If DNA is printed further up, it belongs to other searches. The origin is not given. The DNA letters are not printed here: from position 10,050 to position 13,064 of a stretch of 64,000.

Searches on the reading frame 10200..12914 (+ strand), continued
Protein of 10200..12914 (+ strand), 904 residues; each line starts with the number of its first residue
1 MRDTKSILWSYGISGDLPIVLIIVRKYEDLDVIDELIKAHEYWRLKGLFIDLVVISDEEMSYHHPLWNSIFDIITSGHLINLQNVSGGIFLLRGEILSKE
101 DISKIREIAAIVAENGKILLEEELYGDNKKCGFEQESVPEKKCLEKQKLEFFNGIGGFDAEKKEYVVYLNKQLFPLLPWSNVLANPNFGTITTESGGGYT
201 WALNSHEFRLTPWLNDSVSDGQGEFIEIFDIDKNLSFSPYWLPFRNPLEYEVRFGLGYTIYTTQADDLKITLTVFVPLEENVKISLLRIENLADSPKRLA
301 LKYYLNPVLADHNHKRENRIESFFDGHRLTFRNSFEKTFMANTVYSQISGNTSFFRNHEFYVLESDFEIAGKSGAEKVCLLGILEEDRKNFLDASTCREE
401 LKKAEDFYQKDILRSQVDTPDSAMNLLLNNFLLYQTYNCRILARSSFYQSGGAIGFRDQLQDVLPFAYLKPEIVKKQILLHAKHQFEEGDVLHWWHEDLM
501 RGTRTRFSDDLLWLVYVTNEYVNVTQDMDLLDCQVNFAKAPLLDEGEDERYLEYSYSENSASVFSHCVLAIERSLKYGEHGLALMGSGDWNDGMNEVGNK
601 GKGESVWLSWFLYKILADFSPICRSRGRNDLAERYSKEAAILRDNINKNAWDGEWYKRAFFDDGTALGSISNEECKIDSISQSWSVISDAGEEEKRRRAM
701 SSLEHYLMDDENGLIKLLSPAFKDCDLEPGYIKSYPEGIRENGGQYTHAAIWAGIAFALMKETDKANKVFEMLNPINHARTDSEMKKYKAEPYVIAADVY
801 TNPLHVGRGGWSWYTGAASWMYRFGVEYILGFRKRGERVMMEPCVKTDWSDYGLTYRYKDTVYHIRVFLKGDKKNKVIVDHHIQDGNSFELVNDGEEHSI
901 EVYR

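Call 8: find_homologous_proteins(query=window:10200-12914:+, max_evalue=1e-20)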
Query window:10200-12914:+ (904 aa): 3329 proteins with E <= 1e-20 among 8000 candidates; the best 120 are listed.
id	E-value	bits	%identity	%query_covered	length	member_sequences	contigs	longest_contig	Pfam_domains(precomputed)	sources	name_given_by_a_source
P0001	0.0e+0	2112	100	100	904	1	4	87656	PF06165.19,PF17167.11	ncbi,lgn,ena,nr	ncbi:MAG: hypothetical protein J6M02_06820 [Clostridia bacterium]|nr:hypothetical protein [Clostridi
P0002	0.0e+0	1784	84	100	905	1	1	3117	PF06165.19,PF17167.11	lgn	-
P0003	0.0e+0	1782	83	100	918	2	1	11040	PF06165.19,PF17167.11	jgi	-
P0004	0.0e+0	1740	81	100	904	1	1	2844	PF06165.19,PF17167.11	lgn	-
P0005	0.0e+0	1623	75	100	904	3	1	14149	PF06165.19,PF17167.11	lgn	-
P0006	0.0e+0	1293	80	76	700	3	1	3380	PF06165.19,PF17167.11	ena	-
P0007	0.0e+0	1270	60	100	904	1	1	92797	PF06165.19,PF17167.11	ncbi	-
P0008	0.0e+0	1269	60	100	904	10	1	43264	PF06165.19,PF17167.11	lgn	-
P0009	0.0e+0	1267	60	100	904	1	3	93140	PF06165.19,PF17167.11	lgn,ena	-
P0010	0.0e+0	1267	60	100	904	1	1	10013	PF06165.19,PF17167.11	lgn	-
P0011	0.0e+0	1264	60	100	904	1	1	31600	PF06165.19,PF17167.11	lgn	-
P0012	0.0e+0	1261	60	100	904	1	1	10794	PF06165.19,PF17167.11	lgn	-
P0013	0.0e+0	1260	60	100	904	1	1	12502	PF06165.19,PF17167.11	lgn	-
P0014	0.0e+0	1257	59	100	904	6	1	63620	PF06165.19,PF17167.11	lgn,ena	-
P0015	0.0e+0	1251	59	100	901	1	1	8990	PF06165.19,PF17167.11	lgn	-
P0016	0.0e+0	1251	59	100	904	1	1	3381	PF06165.19,PF17167.11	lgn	-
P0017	0.0e+0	1245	59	100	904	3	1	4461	PF06165.19,PF17167.11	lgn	-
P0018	0.0e+0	1236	59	100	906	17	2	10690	PF06165.19,PF17167.11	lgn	-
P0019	0.0e+0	1228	58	100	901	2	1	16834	PF06165.19,PF17167.11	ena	-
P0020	0.0e+0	1225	58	100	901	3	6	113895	PF06165.19,PF17167.11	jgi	-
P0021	0.0e+0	1225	58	100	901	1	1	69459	PF06165.19,PF17167.11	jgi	-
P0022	0.0e+0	1221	58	100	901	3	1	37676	PF06165.19,PF17167.11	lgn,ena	-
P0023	0.0e+0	1214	59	100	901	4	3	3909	PF06165.19,PF17167.11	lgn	-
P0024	0.0e+0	1213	58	100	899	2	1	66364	PF06165.19,PF17167.11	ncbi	-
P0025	0.0e+0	1213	58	100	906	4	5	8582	PF06165.19,PF17167.11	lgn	-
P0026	0.0e+0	1208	57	100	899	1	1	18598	PF06165.19,PF17167.11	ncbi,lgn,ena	-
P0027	0.0e+0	1202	56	100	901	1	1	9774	PF06165.19,PF17167.11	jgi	-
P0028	0.0e+0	1200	57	100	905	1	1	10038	PF06165.19,PF17167.11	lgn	-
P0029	0.0e+0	1197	58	100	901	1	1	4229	PF06165.19,PF17167.11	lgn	-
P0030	0.0e+0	1193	56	100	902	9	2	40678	PF06165.19,PF17167.11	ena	-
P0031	0.0e+0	1177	56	98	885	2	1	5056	PF06165.19,PF17167.11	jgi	-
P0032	0.0e+0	1108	53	100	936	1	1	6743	PF06165.19,PF17167.11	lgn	-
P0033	0.0e+0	1086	52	100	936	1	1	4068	PF06165.19,PF17167.11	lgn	-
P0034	0.0e+0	1062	50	100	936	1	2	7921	PF06165.19,PF17167.11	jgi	-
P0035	0.0e+0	1062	51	100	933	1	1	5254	PF06165.19,PF17167.11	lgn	-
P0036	0.0e+0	1054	51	100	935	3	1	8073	PF06165.19,PF17167.11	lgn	-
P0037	0.0e+0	1048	51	100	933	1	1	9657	PF06165.19,PF17167.11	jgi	-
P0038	0.0e+0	1047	50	100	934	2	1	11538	PF06165.19,PF17167.11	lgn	-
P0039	0.0e+0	1046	50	100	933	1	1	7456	PF06165.19,PF17167.11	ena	-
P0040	0.0e+0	1040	50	100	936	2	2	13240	PF06165.19,PF17167.11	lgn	-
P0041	0.0e+0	1035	50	100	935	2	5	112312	PF06165.19,PF17167.11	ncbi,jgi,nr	ncbi:MAG: hypothetical protein E7314_05245 [Clostridiales bacterium]|nr:hypothetical protein [Clostr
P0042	0.0e+0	1025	50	100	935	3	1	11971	PF06165.19,PF17167.11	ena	-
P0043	2.4e-273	928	46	99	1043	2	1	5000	PF06165.19,PF17167.11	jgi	jgi:cyclic beta-1,2-glucan synthetase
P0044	2.8e-260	885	44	100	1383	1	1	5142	PF06165.19,PF17167.11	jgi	jgi:cellobiose phosphorylase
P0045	7.6e-259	880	44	99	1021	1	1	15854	PF06165.19,PF17167.11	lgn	-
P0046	1.4e-254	866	43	99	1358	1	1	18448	PF06165.19,PF17167.11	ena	-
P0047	3.3e-252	858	45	99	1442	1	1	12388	PF10091.16,PF06165.19,PF17167.11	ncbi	ncbi:MAG: GH36-type glycosyl hydrolase domain-containing protein, partial [Acetobacterium sp.]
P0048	6.2e-252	857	42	100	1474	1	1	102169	PF10091.16,PF06165.19,PF17167.11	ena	-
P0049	2.7e-249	848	43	99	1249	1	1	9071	PF06165.19,PF17167.11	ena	-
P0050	3.0e-249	848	42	99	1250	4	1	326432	PF06165.19,PF17167.11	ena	-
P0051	3.0e-248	845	42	95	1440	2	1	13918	PF10091.16,PF06165.19,PF17167.11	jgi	-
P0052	1.2e-247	843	43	99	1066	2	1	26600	PF06165.19,PF17167.11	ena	-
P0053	2.2e-247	842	42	99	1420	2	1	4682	PF06165.19,PF17167.11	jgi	jgi:cyclic beta-1,2-glucan synthetase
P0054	7.3e-247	840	43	100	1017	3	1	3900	PF06165.19,PF17167.11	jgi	jgi:cellobiose phosphorylase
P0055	6.3e-246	837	43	99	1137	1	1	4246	PF06165.19,PF17167.11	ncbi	-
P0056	8.9e-245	833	44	99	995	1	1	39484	PF06165.19,PF17167.11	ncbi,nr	ncbi:MAG: hypothetical protein LC754_11880, partial [Acidobacteria bacterium]|nr:hypothetical protei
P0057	3.5e-244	831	42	99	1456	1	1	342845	PF10091.16,PF06165.19,PF17167.11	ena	-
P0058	5.7e-244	831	43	100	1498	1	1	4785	PF10091.16,PF06165.19,PF17167.11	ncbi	ncbi:MAG: GH36-type glycosyl hydrolase domain-containing protein [Blastocatellia bacterium]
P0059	1.5e-243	829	41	100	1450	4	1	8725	PF10091.16,PF03633.21,PF06165.19,PF17167.11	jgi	jgi:cellobiose phosphorylase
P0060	3.3e-243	828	42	100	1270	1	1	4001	PF06165.19,PF17167.11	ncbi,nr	ncbi:MAG TPA: glycosyl transferase family 36, partial [Clostridia bacterium]|nr:glycosyl transferase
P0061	6.8e-243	827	43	100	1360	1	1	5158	PF06165.19,PF17167.11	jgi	jgi:cyclic beta-1,2-glucan synthetase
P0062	4.1e-242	825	41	100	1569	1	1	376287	PF10091.16,PF03633.21,PF06165.19,PF17167.11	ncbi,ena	-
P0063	1.8e-241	822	42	100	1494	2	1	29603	PF10091.16,PF03633.21,PF06165.19,PF17167.11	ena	-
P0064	1.7e-240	819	42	100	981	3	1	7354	PF06165.19,PF17167.11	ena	-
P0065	2.1e-240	819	41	100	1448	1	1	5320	PF10091.16,PF06165.19,PF17167.11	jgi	jgi:cyclic beta-1,2-glucan synthetase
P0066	2.7e-240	819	43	99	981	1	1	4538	PF06165.19,PF17167.11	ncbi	-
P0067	3.1e-240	818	41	99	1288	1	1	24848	PF06165.19,PF17167.11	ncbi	ncbi:MAG: hypothetical protein WDM71_09550 [Ferruginibacter sp.]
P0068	5.9e-240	817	43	99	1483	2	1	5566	PF10091.16,PF06165.19,PF17167.11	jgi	-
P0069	6.7e-240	817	42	99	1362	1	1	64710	PF03633.21,PF06165.19,PF17167.11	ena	-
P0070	9.2e-240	817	42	95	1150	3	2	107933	PF06165.19,PF17167.11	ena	-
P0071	1.8e-239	816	42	99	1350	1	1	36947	PF06165.19,PF17167.11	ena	-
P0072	3.7e-239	815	42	100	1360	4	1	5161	PF06165.19,PF17167.11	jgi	jgi:cyclic beta-1,2-glucan synthetase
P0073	7.0e-239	814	41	100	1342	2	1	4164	PF03633.21,PF06165.19,PF17167.11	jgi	jgi:cellobiose phosphorylase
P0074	1.3e-238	813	41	100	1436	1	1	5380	PF10091.16,PF03633.21,PF06165.19,PF17167.11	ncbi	ncbi:MAG: GH36-type glycosyl hydrolase domain-containing protein, partial [Nitrospirota bacterium]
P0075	1.8e-238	813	41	100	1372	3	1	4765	PF06165.19,PF17167.11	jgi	jgi:cellobiose phosphorylase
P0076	1.9e-238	812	42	100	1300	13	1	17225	PF03633.21,PF06165.19,PF17167.11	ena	-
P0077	1.9e-238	812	42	99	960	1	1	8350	PF06165.19,PF17167.11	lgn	-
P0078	2.0e-238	812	41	99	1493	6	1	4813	PF10091.16,PF06165.19,PF17167.11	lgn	-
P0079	2.6e-238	812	41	99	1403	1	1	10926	PF06165.19,PF17167.11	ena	-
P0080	3.1e-238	812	42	99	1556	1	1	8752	PF10091.16,PF06165.19,PF17167.11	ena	-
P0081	3.3e-238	812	41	99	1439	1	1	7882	PF10091.16,PF06165.19,PF17167.11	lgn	-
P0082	3.8e-238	811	42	100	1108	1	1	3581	PF06165.19,PF17167.11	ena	-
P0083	8.0e-238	810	42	99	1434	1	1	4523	PF10091.16,PF06165.19,PF17167.11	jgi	jgi:cellobiose phosphorylase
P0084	9.8e-238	810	42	100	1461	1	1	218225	PF10091.16,PF06165.19,PF17167.11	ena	-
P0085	1.8e-237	809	41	100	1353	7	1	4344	PF06165.19,PF17167.11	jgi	jgi:cyclic beta-1,2-glucan synthetase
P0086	2.2e-237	809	41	100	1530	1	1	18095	PF10091.16,PF06165.19,PF17167.11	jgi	-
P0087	2.2e-237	809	40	100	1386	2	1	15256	PF06165.19,PF17167.11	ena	-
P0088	3.7e-237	808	41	100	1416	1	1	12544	PF10091.16,PF06165.19,PF17167.11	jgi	jgi:cellobiose phosphorylase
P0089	7.3e-237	807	41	100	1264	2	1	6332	PF03633.21,PF06165.19,PF17167.11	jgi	jgi:cellobiose phosphorylase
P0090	7.7e-237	807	43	99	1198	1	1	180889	PF06165.19,PF17167.11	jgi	-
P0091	1.7e-236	806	40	99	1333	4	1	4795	PF06165.19,PF17167.11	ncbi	ncbi:MAG: hypothetical protein WCF40_02065 [Desulfobacterales bacterium]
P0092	1.9e-236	806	40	100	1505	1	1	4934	PF10091.16,PF03633.21,PF06165.19,PF17167.11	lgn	-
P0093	2.3e-236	806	43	95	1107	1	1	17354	PF06165.19,PF17167.11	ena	-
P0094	4.0e-236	805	42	100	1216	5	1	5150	PF06165.19,PF17167.11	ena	-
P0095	4.5e-236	805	40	100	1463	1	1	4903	PF10091.16,PF03633.21,PF06165.19,PF17167.11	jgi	jgi:cellobiose phosphorylase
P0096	6.8e-236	804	41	100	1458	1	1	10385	PF10091.16,PF03633.21,PF06165.19,PF17167.11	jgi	jgi:cellobiose phosphorylase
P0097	8.1e-236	804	41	99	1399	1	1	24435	PF06165.19,PF17167.11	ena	-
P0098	1.1e-235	803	42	99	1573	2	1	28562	PF10091.16,PF06165.19,PF17167.11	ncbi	-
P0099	1.3e-235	803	42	100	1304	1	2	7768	PF06165.19,PF17167.11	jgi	jgi:cyclic beta-1,2-glucan synthetase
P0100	1.4e-235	803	41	99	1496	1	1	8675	PF10091.16,PF06165.19,PF17167.11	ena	-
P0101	1.5e-235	803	41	100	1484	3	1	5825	PF10091.16,PF03633.21,PF06165.19,PF17167.11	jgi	jgi:cellobiose phosphorylase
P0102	1.9e-235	802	41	100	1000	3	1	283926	PF03633.21,PF06165.19,PF17167.11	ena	-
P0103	2.5e-235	802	41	99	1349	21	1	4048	PF06165.19,PF17167.11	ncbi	ncbi:MAG: cyclic beta 1-2 glucan synthetase, partial [Chromatiaceae bacterium]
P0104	2.6e-235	802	42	99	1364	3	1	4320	PF06165.19,PF17167.11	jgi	jgi:cellobiose phosphorylase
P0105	2.6e-235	802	41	100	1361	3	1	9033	PF06165.19,PF17167.11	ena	-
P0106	3.5e-235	802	42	100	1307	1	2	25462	PF06165.19,PF17167.11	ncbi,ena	-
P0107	3.7e-235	802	39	100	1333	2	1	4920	PF03633.21,PF06165.19,PF17167.11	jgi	jgi:cellobiose phosphorylase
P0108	3.8e-235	802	42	99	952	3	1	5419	PF06165.19,PF17167.11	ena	-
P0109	4.4e-235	801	41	99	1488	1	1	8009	PF10091.16,PF06165.19,PF17167.11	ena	-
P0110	4.8e-235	801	41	100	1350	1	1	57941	PF03633.21,PF06165.19,PF17167.11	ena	-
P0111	5.5e-235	801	40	100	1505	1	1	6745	PF10091.16,PF06165.19,PF17167.11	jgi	jgi:cellobiose phosphorylase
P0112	6.5e-235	801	40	100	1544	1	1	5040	PF10091.16,PF03633.21,PF06165.19,PF17167.11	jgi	jgi:cyclic beta-1,2-glucan synthetase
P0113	7.0e-235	801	40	100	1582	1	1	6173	PF10091.16,PF06165.19,PF17167.11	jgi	jgi:cellobiose phosphorylase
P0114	9.2e-235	800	41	100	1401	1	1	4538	PF06165.19,PF17167.11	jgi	jgi:cellobiose phosphorylase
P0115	1.2e-234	800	40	100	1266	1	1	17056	PF06165.19,PF17167.11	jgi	-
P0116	1.3e-234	800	40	100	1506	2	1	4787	PF10091.16,PF03633.21,PF06165.19,PF17167.11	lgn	-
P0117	1.5e-234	800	41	99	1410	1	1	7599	PF03633.21,PF06165.19,PF17167.11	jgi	jgi:cyclic beta-1,2-glucan synthetase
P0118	1.6e-234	799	40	100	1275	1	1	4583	PF06165.19,PF17167.11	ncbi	ncbi:MAG: cyclic beta 1-2 glucan synthetase, partial [Bryobacteraceae bacterium]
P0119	1.8e-234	799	41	100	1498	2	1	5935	PF10091.16,PF03633.21,PF06165.19,PF17167.11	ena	-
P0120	2.2e-234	799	40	100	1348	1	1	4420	PF06165.19,PF17167.11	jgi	jgi:cellobiose phosphorylase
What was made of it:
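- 10200..12914 (+): cgs small subunit gene (904 aa). It holds the Rossmann-fold-like subdomain (about aa 1-110), the second GH94 supersandwich (GP2, about aa 150-350) and the GH94 catalytic (alpha/alpha)6 domain with its C-terminal sandwich (GP3). Identical to P0001 (call 8).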

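Call 10: find_encoding_contigs(protein=P0003, flank=7000, max_places=2)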
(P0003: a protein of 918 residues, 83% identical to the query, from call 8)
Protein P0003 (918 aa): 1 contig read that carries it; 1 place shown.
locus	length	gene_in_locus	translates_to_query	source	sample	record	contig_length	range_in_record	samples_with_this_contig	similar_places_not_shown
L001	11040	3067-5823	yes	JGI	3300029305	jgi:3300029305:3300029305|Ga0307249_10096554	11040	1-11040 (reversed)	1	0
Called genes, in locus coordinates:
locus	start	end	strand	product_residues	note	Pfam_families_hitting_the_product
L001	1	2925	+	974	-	?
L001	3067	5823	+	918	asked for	PF06165:GH94_b-supersand, PF17167:Glyco_hydro_94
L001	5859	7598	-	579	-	-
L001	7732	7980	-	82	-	PF07441:BofA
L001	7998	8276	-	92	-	PF10704:DUF2508 (weak)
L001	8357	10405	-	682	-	PF00395:SLH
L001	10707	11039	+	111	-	?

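Call 11: find_encoding_contigs(protein=P0005, flank=7000, max_places=2)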
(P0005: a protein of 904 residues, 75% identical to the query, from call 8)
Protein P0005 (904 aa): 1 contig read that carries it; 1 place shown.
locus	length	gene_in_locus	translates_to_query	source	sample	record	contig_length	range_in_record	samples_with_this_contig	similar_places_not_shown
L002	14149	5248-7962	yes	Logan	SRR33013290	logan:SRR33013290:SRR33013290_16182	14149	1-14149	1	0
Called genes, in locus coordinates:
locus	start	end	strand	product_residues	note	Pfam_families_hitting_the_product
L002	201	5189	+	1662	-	PF10091:Glycoamylase, PF06165:GH94_b-supersand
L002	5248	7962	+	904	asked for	PF06165:GH94_b-supersand, PF17167:Glyco_hydro_94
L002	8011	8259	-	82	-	PF07441:BofA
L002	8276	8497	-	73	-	PF10704:DUF2508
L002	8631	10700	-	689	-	PF00395:SLH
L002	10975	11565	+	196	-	PF16760:CBM53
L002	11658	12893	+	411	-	PF00070:Pyr_redox (faint), PF00890:FAD_binding_2, PF01134:GIDA (faint), PF01266:DAO (faint), PF03486:HI0933_like, PF12831:FAD_oxidored, PF07992:Pyr_redox_2 (weak), PF22780:HI0933_like_1st, +1 more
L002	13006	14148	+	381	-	?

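Call 12: find_encoding_contigs(protein=P0007, flank=7000, max_places=2)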
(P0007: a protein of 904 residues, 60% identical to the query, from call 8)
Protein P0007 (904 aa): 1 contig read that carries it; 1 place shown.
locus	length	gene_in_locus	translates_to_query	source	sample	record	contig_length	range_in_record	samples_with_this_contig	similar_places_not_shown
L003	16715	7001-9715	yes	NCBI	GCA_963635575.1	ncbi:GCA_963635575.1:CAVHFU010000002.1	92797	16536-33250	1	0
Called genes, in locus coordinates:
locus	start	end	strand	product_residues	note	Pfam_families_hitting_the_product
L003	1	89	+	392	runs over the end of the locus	PF01820:Dala_Dala_lig_N, PF02786:CPSase_L_D2, PF02222:ATP-grasp (faint), PF07478:Dala_Dala_lig_C, PF13535:ATP-grasp_4 (faint)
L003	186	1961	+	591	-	PF00501:AMP-binding, PF23562:AMP-binding_C_3 (faint)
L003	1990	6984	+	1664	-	PF11329:DUF3131 (faint), PF10091:Glycoamylase, PF06165:GH94_b-supersand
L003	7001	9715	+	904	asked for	PF06165:GH94_b-supersand, PF17167:Glyco_hydro_94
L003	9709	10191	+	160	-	PF03652:RuvX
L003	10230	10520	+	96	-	PF06949:DUF1292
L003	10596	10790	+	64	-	PF00269:SASP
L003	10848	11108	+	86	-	PF06135:IreB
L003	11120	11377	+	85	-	-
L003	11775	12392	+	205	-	PF04647:AgrB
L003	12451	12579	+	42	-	-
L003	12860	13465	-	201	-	-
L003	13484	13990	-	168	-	PF04542:Sigma70_r2, PF08281:Sigma70_r4_2, PF04545:Sigma70_r4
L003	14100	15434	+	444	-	PF14689:SPOB_a, PF14501:HATPase_c_5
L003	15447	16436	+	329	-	PF00389:2-Hacid_dh, PF02826:2-Hacid_dh_C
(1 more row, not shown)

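Call 16: find_encoding_contigs(protein=P0041, flank=7000, max_places=2)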
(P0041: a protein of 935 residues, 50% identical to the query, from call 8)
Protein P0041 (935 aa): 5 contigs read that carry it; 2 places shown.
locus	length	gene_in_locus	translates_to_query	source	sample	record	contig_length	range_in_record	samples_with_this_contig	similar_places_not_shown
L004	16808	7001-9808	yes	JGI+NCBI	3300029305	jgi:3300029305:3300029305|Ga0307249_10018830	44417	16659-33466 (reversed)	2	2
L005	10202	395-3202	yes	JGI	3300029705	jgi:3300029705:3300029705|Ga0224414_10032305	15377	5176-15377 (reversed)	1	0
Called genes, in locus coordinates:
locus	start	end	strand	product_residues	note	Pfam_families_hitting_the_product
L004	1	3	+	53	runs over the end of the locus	PF14207:DpnD-PcfM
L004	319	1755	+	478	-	PF00224:PK, PF03328:HpcH_HpaI (weak), PF02887:PK_C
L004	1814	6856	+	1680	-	PF11329:DUF3131 (weak), PF10091:Glycoamylase, PF06165:GH94_b-supersand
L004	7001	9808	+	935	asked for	PF06165:GH94_b-supersand, PF17167:Glyco_hydro_94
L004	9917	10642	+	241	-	PF01551:Peptidase_M23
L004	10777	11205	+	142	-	PF02163:Peptidase_M50 (weak)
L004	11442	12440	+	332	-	PF00814:TsaD, PF22521:HypF_C_2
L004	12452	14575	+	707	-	PF00912:Transgly, PF00905:Transpeptidase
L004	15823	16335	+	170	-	PF00857:Isochorismatase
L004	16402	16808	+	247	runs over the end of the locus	PF02540:NAD_synthase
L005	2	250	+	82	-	?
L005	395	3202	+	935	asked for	PF06165:GH94_b-supersand, PF17167:Glyco_hydro_94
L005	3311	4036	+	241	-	PF01551:Peptidase_M23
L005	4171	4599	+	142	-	PF02163:Peptidase_M50 (weak)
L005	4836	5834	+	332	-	PF00814:TsaD, PF22521:HypF_C_2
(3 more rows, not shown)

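Call 17: find_encoding_contigs(protein=P0020, flank=7000, max_places=2)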
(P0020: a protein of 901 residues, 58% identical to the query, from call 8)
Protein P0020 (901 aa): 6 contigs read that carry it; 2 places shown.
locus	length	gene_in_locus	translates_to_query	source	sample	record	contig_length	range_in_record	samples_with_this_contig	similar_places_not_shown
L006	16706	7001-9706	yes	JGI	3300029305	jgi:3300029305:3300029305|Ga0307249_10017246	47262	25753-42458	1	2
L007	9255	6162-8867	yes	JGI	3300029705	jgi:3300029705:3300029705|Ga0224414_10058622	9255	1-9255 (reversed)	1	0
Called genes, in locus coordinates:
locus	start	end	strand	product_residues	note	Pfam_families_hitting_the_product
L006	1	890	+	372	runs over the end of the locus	PF04230:PS_pyruv_trans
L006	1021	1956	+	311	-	PF01544:CorA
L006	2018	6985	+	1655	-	PF10091:Glycoamylase, PF06165:GH94_b-supersand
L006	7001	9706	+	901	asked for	PF06165:GH94_b-supersand, PF17167:Glyco_hydro_94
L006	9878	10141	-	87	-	PF07441:BofA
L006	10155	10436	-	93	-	PF10704:DUF2508 (weak)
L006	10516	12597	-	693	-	PF00395:SLH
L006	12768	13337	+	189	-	PF16760:CBM53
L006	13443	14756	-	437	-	PF13393:tRNA-synt_His, PF00587:tRNA-synt_2b, PF03129:HGTP_anticodon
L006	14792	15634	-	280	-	PF00950:ABC-3, PF01032:FecCD (faint)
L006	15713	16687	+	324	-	PF01118:Semialdhyde_dh, PF02774:Semialdhyde_dhC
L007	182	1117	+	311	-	PF01544:CorA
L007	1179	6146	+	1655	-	PF10091:Glycoamylase, PF06165:GH94_b-supersand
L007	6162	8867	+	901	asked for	PF06165:GH94_b-supersand, PF17167:Glyco_hydro_94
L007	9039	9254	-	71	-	?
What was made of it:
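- The two genes are adjacent in every inspected locus: L001-L007 (calls 10-12, 16, 17).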
